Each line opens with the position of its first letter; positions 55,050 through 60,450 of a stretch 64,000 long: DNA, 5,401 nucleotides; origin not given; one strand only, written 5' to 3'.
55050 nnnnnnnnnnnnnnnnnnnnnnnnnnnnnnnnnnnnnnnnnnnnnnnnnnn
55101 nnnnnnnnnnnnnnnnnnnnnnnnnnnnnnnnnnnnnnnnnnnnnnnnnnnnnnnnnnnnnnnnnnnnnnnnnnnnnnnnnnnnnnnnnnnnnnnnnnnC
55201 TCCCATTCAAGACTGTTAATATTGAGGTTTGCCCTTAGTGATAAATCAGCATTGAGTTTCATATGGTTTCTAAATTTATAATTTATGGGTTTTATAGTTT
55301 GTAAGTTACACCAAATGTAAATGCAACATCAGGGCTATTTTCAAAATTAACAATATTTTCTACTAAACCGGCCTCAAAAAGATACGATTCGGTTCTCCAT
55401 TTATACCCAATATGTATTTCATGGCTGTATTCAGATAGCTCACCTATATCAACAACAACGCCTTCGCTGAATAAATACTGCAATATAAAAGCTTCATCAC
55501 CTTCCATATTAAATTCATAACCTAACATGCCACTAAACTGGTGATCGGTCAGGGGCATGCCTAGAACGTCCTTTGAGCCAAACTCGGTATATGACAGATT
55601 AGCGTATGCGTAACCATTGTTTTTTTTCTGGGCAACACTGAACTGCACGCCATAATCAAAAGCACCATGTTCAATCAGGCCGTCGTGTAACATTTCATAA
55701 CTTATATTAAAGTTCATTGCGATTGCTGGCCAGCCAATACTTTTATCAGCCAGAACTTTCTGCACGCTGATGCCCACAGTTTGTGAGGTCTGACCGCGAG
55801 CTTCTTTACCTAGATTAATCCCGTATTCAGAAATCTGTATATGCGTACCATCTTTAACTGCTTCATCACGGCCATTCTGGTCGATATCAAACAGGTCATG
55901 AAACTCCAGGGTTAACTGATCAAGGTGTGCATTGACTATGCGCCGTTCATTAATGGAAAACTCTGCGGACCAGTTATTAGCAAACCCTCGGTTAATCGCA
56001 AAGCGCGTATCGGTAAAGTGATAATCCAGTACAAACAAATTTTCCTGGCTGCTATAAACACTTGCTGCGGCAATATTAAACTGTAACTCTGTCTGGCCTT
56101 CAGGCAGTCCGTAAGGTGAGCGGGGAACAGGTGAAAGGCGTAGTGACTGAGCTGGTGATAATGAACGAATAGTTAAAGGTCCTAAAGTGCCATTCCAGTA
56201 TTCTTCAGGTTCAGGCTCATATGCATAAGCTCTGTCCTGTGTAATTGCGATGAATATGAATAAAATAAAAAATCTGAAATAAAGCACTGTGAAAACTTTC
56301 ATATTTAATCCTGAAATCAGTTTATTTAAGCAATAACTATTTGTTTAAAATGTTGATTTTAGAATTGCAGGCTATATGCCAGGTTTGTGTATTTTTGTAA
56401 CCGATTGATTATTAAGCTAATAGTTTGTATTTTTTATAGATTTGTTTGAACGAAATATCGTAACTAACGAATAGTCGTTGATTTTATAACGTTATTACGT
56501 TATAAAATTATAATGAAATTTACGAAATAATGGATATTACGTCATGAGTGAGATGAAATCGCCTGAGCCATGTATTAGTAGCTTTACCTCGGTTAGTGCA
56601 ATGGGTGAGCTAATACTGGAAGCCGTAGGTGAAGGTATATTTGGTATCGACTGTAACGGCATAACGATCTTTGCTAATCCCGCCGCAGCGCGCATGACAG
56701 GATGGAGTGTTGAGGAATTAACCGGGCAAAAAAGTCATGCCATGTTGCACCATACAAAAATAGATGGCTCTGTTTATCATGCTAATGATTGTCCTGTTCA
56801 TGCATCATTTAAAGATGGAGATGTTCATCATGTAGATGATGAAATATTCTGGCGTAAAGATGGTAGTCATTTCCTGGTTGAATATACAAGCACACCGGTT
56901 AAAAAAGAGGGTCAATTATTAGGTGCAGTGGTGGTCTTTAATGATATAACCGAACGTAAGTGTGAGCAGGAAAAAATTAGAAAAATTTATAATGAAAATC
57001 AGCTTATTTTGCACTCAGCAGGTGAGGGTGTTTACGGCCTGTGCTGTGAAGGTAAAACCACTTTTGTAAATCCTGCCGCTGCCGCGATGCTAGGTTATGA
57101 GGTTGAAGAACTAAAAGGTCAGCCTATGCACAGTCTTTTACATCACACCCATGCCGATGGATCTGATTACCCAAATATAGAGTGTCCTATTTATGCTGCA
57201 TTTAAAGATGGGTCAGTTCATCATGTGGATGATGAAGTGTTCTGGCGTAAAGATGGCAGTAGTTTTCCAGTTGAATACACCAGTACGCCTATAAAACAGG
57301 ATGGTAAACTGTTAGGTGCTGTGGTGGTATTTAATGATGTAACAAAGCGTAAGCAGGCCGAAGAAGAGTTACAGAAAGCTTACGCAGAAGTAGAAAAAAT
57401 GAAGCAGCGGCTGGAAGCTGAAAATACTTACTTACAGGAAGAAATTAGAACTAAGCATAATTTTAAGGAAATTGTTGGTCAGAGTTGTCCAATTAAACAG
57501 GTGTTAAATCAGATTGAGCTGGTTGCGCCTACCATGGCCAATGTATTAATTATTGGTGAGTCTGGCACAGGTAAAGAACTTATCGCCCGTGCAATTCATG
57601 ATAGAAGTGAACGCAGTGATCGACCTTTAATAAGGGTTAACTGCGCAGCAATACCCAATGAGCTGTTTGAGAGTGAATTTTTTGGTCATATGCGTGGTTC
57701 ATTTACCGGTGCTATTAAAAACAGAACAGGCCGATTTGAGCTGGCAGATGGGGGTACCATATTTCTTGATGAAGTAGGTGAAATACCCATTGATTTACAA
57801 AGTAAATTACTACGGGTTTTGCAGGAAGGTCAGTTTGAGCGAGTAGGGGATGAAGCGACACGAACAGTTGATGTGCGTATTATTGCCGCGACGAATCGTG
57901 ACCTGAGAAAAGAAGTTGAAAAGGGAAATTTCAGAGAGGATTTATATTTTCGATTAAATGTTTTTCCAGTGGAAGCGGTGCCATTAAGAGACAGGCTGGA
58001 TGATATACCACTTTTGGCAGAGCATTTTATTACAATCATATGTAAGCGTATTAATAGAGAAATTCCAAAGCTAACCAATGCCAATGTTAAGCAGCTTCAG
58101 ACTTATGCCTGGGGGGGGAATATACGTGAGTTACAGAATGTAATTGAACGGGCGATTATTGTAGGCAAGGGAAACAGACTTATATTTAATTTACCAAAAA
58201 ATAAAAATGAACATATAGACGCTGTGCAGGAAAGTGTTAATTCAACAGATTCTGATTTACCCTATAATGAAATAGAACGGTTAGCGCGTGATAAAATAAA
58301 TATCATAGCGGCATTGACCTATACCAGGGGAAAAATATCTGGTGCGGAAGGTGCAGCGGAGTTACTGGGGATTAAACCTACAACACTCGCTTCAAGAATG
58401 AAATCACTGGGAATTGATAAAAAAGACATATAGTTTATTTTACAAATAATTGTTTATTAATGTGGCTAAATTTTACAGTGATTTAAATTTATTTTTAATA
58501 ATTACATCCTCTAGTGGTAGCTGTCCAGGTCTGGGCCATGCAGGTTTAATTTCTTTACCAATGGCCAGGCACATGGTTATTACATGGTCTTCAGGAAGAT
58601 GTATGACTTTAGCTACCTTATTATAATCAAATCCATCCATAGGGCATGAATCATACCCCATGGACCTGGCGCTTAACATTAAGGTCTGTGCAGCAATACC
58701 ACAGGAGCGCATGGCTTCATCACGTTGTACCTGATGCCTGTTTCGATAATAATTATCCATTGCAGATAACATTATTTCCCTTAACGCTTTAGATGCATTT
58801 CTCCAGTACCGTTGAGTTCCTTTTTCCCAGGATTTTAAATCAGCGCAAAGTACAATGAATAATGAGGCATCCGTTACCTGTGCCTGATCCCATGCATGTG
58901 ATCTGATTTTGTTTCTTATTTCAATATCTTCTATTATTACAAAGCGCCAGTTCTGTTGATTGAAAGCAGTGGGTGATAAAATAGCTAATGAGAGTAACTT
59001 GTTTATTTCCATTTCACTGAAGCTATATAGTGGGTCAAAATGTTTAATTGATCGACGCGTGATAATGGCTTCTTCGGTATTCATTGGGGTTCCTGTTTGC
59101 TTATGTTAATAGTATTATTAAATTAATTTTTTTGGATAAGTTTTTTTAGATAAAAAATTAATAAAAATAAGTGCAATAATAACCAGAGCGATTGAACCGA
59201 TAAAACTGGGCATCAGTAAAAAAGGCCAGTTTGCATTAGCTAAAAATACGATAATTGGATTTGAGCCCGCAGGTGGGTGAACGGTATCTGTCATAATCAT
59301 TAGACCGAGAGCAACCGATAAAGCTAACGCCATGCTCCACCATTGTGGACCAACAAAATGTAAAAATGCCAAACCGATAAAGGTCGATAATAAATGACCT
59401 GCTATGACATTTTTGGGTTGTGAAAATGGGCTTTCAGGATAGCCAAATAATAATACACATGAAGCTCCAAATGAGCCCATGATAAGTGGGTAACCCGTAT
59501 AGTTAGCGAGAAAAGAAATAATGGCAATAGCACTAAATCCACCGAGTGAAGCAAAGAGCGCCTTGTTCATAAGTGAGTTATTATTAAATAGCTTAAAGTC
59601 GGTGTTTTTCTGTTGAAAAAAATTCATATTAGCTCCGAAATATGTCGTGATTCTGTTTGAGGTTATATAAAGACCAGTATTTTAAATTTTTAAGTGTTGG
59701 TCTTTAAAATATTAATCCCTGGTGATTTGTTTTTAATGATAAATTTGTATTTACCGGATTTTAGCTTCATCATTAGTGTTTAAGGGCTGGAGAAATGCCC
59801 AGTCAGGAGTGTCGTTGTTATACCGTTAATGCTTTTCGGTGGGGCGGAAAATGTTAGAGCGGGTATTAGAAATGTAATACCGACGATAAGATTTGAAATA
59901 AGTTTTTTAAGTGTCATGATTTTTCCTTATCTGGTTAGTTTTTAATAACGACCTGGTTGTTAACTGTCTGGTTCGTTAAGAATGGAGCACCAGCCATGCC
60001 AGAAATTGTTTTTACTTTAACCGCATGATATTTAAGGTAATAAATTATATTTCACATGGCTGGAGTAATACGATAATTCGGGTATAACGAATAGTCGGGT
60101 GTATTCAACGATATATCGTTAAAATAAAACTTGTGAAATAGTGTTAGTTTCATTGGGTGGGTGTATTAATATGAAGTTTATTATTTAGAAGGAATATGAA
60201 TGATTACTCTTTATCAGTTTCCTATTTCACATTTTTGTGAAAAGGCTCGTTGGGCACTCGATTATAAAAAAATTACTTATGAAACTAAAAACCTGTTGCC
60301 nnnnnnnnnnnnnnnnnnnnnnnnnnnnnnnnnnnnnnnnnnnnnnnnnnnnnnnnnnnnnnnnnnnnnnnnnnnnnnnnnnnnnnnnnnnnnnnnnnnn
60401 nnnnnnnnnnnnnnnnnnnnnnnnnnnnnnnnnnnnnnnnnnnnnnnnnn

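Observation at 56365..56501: Control region 1 is collinear with control region 2 (59985-60120)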

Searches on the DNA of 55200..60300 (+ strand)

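Call 8: search_dna_similar(query=window:55200-60300:+, collection=plasmids, mode=near)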
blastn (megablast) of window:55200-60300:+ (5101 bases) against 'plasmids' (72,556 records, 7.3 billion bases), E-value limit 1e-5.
No match.

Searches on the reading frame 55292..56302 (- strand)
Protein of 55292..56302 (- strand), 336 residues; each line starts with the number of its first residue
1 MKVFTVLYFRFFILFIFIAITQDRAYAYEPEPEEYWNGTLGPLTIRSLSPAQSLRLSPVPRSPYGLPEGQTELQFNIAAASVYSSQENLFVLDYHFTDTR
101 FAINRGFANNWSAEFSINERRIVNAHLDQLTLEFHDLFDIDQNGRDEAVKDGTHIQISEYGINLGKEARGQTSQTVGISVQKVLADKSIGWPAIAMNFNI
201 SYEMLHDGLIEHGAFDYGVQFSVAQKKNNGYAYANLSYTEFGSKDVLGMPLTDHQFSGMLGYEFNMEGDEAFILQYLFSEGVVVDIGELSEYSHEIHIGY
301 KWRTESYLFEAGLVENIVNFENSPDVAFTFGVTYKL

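Call 7: search_protein_families(library=pfam, proteins=[window:55292-56302:-])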
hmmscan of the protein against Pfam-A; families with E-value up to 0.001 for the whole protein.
window:55292-56302:- (336 aa): 1 family
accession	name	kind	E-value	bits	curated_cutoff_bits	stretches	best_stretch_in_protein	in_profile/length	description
PF11383.14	DUF3187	-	2.4e-64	218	24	1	36-335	19-319/320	Protein of unknown function (DUF3187)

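Call 25: search_protein_families(library=ncbifam, proteins=[window:55292-56302:-], max_evalue=0.00001)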
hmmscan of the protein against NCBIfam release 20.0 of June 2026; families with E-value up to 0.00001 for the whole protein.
window:55292-56302:- (336 aa): 0 families
